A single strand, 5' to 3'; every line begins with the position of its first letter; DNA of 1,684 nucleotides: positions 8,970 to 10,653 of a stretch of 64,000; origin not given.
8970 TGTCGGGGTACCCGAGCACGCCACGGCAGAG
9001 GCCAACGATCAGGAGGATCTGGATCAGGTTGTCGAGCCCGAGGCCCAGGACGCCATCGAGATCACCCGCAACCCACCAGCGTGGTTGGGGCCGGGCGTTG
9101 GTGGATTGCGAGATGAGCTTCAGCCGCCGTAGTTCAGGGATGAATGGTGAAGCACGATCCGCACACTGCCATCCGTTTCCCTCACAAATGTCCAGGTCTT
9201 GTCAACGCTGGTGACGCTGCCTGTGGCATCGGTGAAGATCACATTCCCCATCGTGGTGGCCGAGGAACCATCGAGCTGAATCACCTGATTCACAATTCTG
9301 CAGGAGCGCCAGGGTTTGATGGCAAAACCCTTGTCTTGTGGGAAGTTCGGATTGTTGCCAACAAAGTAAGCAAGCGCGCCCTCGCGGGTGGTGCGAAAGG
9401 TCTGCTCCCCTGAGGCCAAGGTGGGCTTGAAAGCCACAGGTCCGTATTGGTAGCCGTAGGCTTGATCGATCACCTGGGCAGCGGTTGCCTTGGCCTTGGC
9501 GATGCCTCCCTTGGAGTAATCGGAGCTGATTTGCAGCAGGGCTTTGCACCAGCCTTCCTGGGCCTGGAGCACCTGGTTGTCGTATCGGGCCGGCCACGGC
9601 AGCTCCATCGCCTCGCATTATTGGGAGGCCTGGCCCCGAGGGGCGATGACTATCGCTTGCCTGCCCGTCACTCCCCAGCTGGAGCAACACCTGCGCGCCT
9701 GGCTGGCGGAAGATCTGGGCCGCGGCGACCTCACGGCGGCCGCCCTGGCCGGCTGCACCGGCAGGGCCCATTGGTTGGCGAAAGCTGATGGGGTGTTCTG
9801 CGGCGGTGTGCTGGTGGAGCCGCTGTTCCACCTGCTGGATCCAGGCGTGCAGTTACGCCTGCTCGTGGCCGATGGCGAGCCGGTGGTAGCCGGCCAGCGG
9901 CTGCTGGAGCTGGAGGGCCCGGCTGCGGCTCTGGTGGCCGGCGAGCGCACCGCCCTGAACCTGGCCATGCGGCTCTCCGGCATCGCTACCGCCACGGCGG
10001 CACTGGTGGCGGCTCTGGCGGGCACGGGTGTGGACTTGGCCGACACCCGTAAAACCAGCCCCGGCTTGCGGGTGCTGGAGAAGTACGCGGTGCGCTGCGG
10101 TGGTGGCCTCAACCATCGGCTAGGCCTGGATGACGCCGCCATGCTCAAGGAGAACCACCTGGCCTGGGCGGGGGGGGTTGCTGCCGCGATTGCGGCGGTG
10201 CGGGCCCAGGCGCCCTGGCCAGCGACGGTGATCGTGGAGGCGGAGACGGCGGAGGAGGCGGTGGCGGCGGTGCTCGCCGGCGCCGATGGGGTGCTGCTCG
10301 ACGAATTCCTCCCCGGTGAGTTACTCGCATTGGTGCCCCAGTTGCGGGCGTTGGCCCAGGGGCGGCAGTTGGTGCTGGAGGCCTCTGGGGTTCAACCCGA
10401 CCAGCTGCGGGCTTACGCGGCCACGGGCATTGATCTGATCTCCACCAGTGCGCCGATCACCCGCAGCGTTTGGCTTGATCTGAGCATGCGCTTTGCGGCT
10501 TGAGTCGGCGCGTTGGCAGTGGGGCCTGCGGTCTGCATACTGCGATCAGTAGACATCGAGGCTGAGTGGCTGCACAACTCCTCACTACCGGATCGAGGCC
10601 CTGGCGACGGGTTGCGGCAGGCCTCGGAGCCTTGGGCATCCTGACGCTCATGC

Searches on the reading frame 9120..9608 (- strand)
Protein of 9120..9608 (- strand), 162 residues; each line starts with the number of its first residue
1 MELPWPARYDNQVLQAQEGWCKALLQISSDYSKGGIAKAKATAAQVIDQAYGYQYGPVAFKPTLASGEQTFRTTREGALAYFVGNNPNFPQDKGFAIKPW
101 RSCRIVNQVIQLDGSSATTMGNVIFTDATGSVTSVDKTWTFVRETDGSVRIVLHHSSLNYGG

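Call 34: search_protein_families(library=ncbifam, proteins=[window:9120-9608:-], max_evalue=0.00001)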
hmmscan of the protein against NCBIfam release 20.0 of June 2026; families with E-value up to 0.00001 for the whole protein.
window:9120-9608:- (162 aa): 1 family
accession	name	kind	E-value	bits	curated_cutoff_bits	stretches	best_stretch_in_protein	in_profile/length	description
NF047901.1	MetIndCarbAnhdr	equivalog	9.6e-64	214.5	350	1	10-160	53-203/205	metal-independent carbonic anhydrase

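Call 48: search_protein_families(library=pfam, proteins=[window:9120-9608:-], max_evalue=0.00001)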
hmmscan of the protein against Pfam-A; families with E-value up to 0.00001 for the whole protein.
window:9120-9608:- (162 aa): 0 families

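Call 60: search_protein_families(library=pfam, proteins=[window:9120-9608:-], max_evalue=1)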
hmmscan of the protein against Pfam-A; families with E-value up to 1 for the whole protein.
window:9120-9608:- (162 aa): 0 families

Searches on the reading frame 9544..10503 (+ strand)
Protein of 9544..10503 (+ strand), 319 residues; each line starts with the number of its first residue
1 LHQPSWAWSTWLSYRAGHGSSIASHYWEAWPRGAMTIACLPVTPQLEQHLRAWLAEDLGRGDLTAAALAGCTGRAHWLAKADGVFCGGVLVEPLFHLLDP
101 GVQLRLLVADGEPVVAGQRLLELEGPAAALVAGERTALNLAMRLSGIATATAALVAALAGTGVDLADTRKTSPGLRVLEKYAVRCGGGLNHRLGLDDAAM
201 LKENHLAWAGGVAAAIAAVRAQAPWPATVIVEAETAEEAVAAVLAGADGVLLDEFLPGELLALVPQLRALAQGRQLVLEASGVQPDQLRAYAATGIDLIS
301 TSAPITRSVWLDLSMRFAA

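Call 34: search_protein_families(library=ncbifam, proteins=[window:9544-10503:+], max_evalue=0.00001)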
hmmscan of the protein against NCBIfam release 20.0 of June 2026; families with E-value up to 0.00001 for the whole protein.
window:9544-10503:+ (319 aa): 2 families
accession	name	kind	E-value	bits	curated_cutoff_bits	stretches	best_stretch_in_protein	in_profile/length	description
TIGR00078.1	nadC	equivalog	2.4e-81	272.9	198.4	1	50-317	2-269/269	carboxylating nicotinate-nucleotide diphosphorylase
TIGR01334.1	modD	hypoth_equivalog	6.6e-30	104.5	178.85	1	49-305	7-266/277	ModD protein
